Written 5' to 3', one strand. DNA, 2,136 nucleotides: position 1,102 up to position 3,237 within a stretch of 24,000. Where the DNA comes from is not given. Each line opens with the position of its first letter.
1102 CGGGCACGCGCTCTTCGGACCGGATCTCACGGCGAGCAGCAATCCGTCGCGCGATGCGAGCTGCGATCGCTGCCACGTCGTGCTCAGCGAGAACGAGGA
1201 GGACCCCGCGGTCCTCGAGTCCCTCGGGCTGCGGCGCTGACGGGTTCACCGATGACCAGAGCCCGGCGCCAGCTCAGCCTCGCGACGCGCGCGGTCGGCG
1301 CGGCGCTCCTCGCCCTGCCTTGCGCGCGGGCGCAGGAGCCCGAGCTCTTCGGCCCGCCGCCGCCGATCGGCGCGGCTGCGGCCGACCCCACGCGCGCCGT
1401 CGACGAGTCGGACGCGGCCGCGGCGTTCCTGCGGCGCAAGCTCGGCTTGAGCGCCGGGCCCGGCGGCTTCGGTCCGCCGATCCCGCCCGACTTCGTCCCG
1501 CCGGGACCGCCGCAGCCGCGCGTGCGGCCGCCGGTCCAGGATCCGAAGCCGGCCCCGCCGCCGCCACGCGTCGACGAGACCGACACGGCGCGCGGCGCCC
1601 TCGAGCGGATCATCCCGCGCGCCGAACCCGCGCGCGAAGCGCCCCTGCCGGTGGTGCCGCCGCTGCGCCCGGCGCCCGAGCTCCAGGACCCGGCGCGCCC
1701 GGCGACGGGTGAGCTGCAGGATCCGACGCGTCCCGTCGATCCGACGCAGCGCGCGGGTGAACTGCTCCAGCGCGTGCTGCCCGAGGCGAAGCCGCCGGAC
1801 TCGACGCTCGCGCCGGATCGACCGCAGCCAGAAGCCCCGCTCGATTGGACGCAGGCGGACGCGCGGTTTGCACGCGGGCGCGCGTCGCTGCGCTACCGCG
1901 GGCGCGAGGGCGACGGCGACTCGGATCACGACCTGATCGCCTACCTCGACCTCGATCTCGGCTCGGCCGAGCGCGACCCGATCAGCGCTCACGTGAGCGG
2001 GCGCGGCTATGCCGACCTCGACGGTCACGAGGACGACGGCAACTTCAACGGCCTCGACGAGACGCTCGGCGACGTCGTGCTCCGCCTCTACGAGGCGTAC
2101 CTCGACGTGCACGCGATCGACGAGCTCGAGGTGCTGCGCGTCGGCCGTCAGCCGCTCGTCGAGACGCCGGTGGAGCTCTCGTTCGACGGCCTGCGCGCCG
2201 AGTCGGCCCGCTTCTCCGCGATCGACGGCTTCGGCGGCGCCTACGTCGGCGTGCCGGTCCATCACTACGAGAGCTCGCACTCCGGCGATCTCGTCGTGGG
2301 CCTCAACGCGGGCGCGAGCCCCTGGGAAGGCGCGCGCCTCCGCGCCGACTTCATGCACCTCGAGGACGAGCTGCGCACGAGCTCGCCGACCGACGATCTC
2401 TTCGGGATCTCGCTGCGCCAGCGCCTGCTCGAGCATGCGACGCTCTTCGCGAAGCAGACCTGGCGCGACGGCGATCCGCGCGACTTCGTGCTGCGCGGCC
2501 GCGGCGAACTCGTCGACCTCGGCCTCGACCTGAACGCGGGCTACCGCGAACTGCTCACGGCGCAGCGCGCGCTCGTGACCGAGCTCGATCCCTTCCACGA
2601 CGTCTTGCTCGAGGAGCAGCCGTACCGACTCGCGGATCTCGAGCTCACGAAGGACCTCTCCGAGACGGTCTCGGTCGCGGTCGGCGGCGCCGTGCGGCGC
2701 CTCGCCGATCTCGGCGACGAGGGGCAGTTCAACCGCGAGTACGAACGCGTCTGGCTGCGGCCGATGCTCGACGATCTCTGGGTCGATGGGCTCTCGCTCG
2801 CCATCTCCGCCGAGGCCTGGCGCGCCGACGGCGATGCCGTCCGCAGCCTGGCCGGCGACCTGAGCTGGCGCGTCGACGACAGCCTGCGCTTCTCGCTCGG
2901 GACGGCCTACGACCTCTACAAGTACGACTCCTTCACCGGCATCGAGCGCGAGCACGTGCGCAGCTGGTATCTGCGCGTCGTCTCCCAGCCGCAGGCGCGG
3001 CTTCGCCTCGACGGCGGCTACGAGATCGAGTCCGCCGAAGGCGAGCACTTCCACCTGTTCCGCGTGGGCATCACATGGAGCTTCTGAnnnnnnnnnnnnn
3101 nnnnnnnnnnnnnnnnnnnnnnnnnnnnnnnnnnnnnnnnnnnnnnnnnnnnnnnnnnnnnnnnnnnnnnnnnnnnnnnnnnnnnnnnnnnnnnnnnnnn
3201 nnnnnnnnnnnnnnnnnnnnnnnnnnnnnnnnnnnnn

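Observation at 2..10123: Candidate porin-cytochrome extracellular electron-transfer conduit with a hybrid, non-MtrCAB architecture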

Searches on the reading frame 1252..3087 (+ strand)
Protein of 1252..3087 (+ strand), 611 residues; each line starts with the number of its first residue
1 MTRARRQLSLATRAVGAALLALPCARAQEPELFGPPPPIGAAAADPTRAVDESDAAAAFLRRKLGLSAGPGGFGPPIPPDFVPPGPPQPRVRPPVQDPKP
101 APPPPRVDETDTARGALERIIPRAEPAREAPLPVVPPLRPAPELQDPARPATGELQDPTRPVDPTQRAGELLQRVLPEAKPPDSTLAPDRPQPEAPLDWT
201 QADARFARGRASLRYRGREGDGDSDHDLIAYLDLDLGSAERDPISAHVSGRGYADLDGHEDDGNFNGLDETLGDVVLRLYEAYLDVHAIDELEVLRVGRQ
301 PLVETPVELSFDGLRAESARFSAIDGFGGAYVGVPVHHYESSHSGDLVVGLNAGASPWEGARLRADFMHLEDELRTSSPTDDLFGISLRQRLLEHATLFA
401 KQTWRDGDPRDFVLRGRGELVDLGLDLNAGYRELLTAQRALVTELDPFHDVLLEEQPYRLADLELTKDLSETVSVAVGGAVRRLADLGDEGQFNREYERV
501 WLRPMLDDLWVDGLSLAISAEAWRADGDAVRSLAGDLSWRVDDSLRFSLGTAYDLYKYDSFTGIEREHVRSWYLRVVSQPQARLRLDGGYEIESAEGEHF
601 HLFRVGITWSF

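Call 4: search_protein_families(library=pfam, proteins=[window:1252-3087:+], max_evalue=0.1)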
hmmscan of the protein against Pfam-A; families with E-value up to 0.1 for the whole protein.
window:1252-3087:+ (611 aa): 0 families

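Call 5: search_protein_families(library=ncbifam, proteins=[window:1252-3087:+], max_evalue=0.1)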
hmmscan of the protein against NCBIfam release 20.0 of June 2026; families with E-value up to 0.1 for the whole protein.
window:1252-3087:+ (611 aa): 0 families

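Call 7: find_homologous_proteins(query=window:1252-3087:+)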
Query window:1252-3087:+ (611 aa): 16 proteins with E <= 0.001 among 8000 candidates.
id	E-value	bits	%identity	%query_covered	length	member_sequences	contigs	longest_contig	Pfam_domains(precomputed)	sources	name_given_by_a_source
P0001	0.0e+0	1374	100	100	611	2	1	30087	-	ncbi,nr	ncbi:MAG: hypothetical protein IT457_21480 [Planctomycetes bacterium]|nr:hypothetical protein [Planc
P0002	1.9e-114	402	47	66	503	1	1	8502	-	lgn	-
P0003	7.0e-105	370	42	85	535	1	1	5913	-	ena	-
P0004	1.6e-104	369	40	92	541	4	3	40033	-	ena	-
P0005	3.3e-104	368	45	75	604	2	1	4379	-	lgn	-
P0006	6.0e-103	364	45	78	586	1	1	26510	-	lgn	-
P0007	2.3e-102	362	45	6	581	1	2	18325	-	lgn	-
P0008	2.4e-102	362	38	92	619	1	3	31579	-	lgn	-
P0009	3.4e-98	348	46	73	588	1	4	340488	-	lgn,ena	-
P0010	2.6e-97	345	39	76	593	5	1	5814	-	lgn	-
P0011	4.4e-84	302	36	93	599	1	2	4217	-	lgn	-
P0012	2.1e-80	289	38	95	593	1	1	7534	-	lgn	-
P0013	3.2e-76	276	40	66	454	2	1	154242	-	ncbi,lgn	-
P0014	3.5e-61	226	35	83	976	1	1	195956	PF02085.22,PF14522.12,PF22113.2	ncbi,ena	-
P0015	1.6e-8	52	27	47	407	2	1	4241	-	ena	-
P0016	3.9e-8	51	25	66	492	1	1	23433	-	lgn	-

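Call 8: find_encoding_contigs(protein=P0001, flank=10000, max_places=3)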
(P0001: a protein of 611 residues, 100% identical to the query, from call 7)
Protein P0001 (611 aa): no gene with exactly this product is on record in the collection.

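Call 9: find_encoding_contigs(protein=P0014, flank=10000, max_places=3)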
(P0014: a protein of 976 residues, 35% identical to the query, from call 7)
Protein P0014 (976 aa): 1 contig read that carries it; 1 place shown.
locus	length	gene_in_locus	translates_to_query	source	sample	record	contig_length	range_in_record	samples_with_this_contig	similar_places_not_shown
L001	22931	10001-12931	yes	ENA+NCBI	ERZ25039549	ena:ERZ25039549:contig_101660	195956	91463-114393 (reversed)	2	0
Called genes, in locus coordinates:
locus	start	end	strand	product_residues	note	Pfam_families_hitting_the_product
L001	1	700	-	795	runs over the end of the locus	PF00708:Acylphosphatase, PF07503:zf-HYPF, PF01300:Sua5_yciO_yrdC, PF17788:HypF_C, PF22521:HypF_C_2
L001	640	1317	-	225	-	PF02492:cobW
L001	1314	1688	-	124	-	PF01155:HypA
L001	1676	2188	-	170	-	PF01750:HycI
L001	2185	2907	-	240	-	PF01292:Ni_hydr_CYTB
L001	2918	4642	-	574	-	PF27537:HoxH, PF00374:NiFeSe_Hases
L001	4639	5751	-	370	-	PF01058:Oxidored_q6, PF14720:NiFe_hyd_SSU_C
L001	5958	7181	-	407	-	PF13439:Glyco_transf_4, PF13579:Glyco_trans_4_4, PF20706:GT4-conflict, PF00534:Glycos_transf_1, PF13692:Glyco_trans_1_4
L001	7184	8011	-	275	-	PF05721:PhyH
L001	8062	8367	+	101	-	PF01253:SUI1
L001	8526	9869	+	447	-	PF03264:Cytochrom_NNT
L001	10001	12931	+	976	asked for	PF02085:Cytochrom_CIII (faint), PF14522:Cytochrome_C7 (faint), PF22113:Mtrc-MtrF_II-IV_dom (weak)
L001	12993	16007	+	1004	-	PF09699:Paired_CXXCH_1 (faint), PF14522:Cytochrome_C7 (faint), PF14537:Cytochrom_c3_2 (faint), PF22113:Mtrc-MtrF_II-IV_dom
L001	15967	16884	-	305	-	PF02469:Fasciclin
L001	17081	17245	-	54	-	-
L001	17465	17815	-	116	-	PF07589:PEP_exosort_dom (weak)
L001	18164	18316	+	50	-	-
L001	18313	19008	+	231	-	PF17167:Glyco_hydro_94 (weak)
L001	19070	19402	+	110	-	PF01022:HTH_5, PF12840:HTH_20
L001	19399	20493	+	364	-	PF01758:SBF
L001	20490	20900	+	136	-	PF01451:LMWPc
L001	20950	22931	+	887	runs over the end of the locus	PF00690:Cation_ATPase_N, PF00122:E1-E2_ATPase, PF13246:Cation_ATPase, PF00702:Hydrolase, PF00689:Cation_ATPase_C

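Call 10: find_encoding_contigs(protein=P0009, flank=10000, max_places=2)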
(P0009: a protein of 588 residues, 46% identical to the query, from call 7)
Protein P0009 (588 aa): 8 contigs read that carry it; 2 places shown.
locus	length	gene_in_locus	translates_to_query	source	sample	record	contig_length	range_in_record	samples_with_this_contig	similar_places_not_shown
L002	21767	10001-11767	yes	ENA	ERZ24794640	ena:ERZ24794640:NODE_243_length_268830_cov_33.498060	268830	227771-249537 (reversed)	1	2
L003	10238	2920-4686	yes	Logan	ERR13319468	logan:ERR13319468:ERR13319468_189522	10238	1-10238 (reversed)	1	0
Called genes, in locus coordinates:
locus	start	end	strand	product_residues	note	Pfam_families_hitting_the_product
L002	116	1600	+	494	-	PF00270:DEAD, PF04851:ResIII (weak), PF00271:Helicase_C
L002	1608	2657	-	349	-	-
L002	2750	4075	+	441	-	PF00375:SDF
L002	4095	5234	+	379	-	PF09037:Sulphotransf (faint)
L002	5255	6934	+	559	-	-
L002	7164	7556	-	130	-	PF04237:YjbR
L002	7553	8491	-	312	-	PF00520:Ion_trans, PF07885:Ion_trans_2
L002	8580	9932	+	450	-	PF03264:Cytochrom_NNT (weak), PF14522:Cytochrome_C7 (faint)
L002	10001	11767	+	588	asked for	-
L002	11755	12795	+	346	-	PF02085:Cytochrom_CIII (faint), PF14522:Cytochrome_C7 (weak)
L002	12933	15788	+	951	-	PF14522:Cytochrome_C7 (faint), PF14537:Cytochrom_c3_2 (faint), PF22113:Mtrc-MtrF_II-IV_dom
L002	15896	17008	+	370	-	PF07719:TPR_2 (faint)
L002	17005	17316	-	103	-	-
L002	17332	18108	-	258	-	-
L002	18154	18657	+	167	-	PF03703:bPH_2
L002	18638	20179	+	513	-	PF03703:bPH_2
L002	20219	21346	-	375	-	PF04055:Radical_SAM, PF13186:SPASM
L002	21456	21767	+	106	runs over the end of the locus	PF01329:Pterin_4a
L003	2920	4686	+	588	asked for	-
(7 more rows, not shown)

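Call 11: find_encoding_contigs(protein=P0013, flank=10000, max_places=2)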
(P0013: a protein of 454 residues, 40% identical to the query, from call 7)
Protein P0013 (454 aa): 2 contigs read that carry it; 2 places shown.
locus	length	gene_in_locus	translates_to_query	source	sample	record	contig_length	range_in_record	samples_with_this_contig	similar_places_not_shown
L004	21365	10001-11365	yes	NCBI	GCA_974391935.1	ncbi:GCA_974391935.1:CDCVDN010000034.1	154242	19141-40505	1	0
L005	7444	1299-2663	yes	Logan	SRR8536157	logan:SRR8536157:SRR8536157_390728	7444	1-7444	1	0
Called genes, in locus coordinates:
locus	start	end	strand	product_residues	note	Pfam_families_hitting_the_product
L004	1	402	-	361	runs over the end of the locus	PF01208:URO-D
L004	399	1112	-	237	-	PF00072:Response_reg, PF00486:Trans_reg_C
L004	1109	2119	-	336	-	PF13581:HATPase_c_2 (faint), PF00512:HisKA, PF02518:HATPase_c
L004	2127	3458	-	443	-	PF00202:Aminotran_3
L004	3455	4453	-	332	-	PF00490:ALAD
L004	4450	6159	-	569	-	PF01379:Porphobil_deam, PF03900:Porphobil_deamC, PF02602:HEM4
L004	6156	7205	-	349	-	PF05201:GlutR_N, PF01488:Shikimate_DH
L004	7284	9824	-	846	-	PF01229:Glyco_hydro_39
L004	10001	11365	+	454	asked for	-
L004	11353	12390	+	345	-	PF02085:Cytochrom_CIII (faint), PF14537:Cytochrom_c3_2 (weak), PF22113:Mtrc-MtrF_II-IV_dom (faint), PF14522:Cytochrome_C7 (weak)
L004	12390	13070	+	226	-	-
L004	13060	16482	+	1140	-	PF09699:Paired_CXXCH_1 (faint), PF14537:Cytochrom_c3_2 (faint), PF22113:Mtrc-MtrF_II-IV_dom, PF14522:Cytochrome_C7 (weak)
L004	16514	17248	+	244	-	PF02085:Cytochrom_CIII (faint), PF22113:Mtrc-MtrF_II-IV_dom (weak), PF13435:Cytochrome_C554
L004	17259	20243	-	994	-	PF13191:AAA_16, PF00069:Pkinase, PF03109:ABC1 (faint), PF07714:PK_Tyr_Ser-Thr, PF00498:FHA, PF16697:Yop-YscD_cpl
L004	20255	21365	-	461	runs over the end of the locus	PF00206:Lyase_1, PF14698:ASL_C2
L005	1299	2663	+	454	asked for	-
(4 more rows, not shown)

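Call 12: find_encoding_contigs(protein=P0004, flank=10000, max_places=2)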
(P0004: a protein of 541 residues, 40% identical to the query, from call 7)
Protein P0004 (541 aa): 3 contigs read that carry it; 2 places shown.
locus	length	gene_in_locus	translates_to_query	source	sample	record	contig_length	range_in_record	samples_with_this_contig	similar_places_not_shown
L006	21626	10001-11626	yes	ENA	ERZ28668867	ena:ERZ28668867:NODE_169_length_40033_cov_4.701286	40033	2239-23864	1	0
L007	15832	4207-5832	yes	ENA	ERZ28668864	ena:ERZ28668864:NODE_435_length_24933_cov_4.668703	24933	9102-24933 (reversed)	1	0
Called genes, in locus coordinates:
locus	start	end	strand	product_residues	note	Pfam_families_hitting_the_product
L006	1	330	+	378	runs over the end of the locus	PF13439:Glyco_transf_4, PF20706:GT4-conflict, PF00534:Glycos_transf_1, PF13692:Glyco_trans_1_4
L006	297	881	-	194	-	PF09601:DUF2459 (weak)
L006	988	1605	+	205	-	PF07578:LAB_N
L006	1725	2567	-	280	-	PF01261:AP_endonuc_2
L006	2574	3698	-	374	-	PF01408:GFO_IDH_MocA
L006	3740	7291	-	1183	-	PF06283:ThuA, PF23500:DUF7133, PF00034:Cytochrom_C, PF13442:Cytochrome_CBB3 (faint)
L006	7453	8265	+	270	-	PF08448:PAS_4, PF12833:HTH_18, PF00165:HTH_AraC (weak)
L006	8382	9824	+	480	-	PF03264:Cytochrom_NNT, PF14522:Cytochrome_C7 (faint), PF22113:Mtrc-MtrF_II-IV_dom (faint)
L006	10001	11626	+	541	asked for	-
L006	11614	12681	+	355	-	PF02085:Cytochrom_CIII (faint), PF22113:Mtrc-MtrF_II-IV_dom (weak), PF14522:Cytochrome_C7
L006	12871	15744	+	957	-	PF02085:Cytochrom_CIII (faint), PF14522:Cytochrome_C7 (faint), PF14537:Cytochrom_c3_2 (faint), PF22113:Mtrc-MtrF_II-IV_dom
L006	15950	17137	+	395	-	PF08239:SH3_3, PF18348:SH3_16, PF00877:NLPC_P60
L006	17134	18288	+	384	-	PF02746:MR_MLE_N, PF13378:MR_MLE_C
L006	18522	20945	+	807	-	PF05157:MshEN (weak), PF00437:T2SSE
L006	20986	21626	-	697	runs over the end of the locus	PF13517:FG-GAP_3, PF07593:UnbV_ASPIC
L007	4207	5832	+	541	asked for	-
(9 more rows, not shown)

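Call 23: find_related_loci(query=A1, collection=genome_contigs, flank=8000)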
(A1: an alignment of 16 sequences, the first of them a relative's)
Query A1 (611 aa) in genome_contigs; peptide patterns used: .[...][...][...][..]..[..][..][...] (x = any residue, [..] = any of these).
58 stretches matched a pattern; 11 encode a relative of the query (tblastn E <= 1e-3); 11 distinct loci.
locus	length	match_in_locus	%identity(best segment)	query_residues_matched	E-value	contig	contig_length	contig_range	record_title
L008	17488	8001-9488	45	126-611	6e-118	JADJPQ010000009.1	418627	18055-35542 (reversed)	MAG: Planctomycetota bacterium isolate Fred_18-Q3-R57-64_BATAC.530 tig00007322-10-4181700, whole genome shotgun sequence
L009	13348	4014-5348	44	158-611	1e-103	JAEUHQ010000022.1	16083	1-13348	MAG: Planctomycetota bacterium isolate new MAG-21 k141_4287930, whole genome shotgun sequence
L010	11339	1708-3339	38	99-611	2e-100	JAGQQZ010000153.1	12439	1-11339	MAG: Planctomycetota bacterium isolate HKST-UBA79 k127_860749, whole genome shotgun sequence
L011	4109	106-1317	42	208-610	2e-91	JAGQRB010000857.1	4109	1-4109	MAG: Planctomycetota bacterium isolate HKST-UBA81 k127_3604054, whole genome shotgun sequence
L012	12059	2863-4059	40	215-611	4e-78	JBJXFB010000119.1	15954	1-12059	MAG: Planctomycetota bacterium isolate F1F2.bin.70 k127_1566094, whole genome shotgun sequence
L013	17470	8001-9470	35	48-557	2e-73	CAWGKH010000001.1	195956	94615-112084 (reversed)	MAG: uncultured Planctomycetota bacterium isolate MFD05684.bin.2.72 genome assembly, contig: contig_101660, whole genome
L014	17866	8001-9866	35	28-611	1e-79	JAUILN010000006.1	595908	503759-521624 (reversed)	MAG: bacterium isolate Co_bin.47 NODE_80_length_595908_cov_13.381951, whole genome shotgun sequence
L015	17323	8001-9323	45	161-611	1e-97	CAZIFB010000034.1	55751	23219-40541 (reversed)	MAG TPA_asm: uncultured candidatus Brocadiaceae bacterium isolate SRP237561_co1_222 genome assembly, contig: NODE_765_le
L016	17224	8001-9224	33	209-611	1e-52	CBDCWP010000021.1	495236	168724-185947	MAG: Planctomycetota bacterium isolate f54e8648-cd6d-4ae6-93f0-4e864496be0d genome assembly, contig: contig_21, whole ge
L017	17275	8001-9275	29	175-611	2e-43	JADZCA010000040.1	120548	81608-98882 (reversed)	MAG: Planctomycetota bacterium isolate SJ703 c_000000574795, whole genome shotgun sequence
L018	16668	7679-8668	27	255-568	2e-15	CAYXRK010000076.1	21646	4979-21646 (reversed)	MAG TPA_asm: uncultured Nitrospirales bacterium isolate binchicken_co248_263 genome assembly, contig: NODE_2467_length_2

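Call 27: predict_structure(alignment_id=A1)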
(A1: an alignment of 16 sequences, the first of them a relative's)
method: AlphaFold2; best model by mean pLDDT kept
length: 611 residues; sequences in the alignment: 16
mean_pLDDT: 72.3   pTM: 0.61
mean pLDDT of the five models: 72.3, 69.9, 68.3, 68.0, 67.1
residues with pLDDT >= 90: 259; 70-90: 91; 50-70: 74; < 50: 187
segments of 3 or more residues with pLDDT < 50: 1-7, 19-48, 69-78, 80-100, 102-164, 176-202, 261-272, 442-451
pLDDT, mean of each block of 10 residues (from residue 1): 48 49 40 38 41 66 57 40 44 44 42 42 39 40 36 35 53 48 30 34 70 92 84 93 93 76 42 71 95 95 88 96 95 83 76 95 96 69 95 94 93 96 95 84 43 78 97 97 77 80 96 96 89 97 96 84 70 97 97 86 96 92
secondary structure, 60 per line:
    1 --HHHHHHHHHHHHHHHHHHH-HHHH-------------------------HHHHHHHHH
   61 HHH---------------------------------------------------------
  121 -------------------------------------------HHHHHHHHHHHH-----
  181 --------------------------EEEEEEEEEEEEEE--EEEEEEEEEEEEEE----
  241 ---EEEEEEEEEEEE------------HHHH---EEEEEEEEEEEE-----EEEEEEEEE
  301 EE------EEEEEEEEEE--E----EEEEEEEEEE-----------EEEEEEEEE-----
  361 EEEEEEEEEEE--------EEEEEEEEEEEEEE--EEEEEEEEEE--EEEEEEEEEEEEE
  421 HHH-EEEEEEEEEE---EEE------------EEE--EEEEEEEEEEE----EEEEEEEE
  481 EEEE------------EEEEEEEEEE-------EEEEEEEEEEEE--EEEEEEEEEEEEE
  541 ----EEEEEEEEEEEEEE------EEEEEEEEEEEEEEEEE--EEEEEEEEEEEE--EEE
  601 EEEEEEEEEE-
elements in order: H3-21 H23-26 H52-63 H164-175 E207-220 E223-236 E244-255 H268-271 E275-286 E292-302 E309-318 E326-335 E347-355 E361-371 E380-393 E396-405 E408-420 E425-434 E438-440 E453-455 E458-468 E473-484 E497-506 E514-525 E528-540 E545-558 E565-581 E584-595 E598-610

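Call 28: search_protein_representatives(alignment_id=A1)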
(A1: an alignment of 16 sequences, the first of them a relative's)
Query: 16 sequences, 555 profile positions. Proteins with E-value up to 0.001 (for the whole library): 911; up to 1e-10: 736; up to 1e-30: 489. The best 150 are listed.
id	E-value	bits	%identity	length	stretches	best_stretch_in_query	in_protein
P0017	1.6e-226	769.7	-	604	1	1-555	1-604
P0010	2.5e-218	742.7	-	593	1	3-555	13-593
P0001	4.9e-210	715.3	-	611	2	77-555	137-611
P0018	1.8e-191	654.0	-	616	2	85-555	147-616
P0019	3.3e-183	626.7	-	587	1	21-555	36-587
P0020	7.0e-183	625.6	-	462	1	98-555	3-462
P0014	2.9e-179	613.7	-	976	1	22-531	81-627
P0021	6.9e-177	605.9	-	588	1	12-555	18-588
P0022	2.1e-176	604.3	-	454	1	100-555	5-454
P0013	7.4e-176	602.4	-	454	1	111-555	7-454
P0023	8.7e-172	589.0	-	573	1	36-555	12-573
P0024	6.1e-165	566.4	-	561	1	41-555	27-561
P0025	7.2e-164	562.9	-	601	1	7-555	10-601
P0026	1.4e-162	558.7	-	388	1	167-555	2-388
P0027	4.2e-159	547.2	-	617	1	17-555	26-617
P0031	4.5e-143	494.2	-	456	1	135-555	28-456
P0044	7.0e-131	454.0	-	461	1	117-555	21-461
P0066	8.8e-122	423.9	-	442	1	143-555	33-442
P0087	1.1e-115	403.8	-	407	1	149-555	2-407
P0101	5.7e-112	391.6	-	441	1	141-555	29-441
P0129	9.3e-105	367.8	-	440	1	140-555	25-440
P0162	2.8e-96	339.8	-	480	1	122-555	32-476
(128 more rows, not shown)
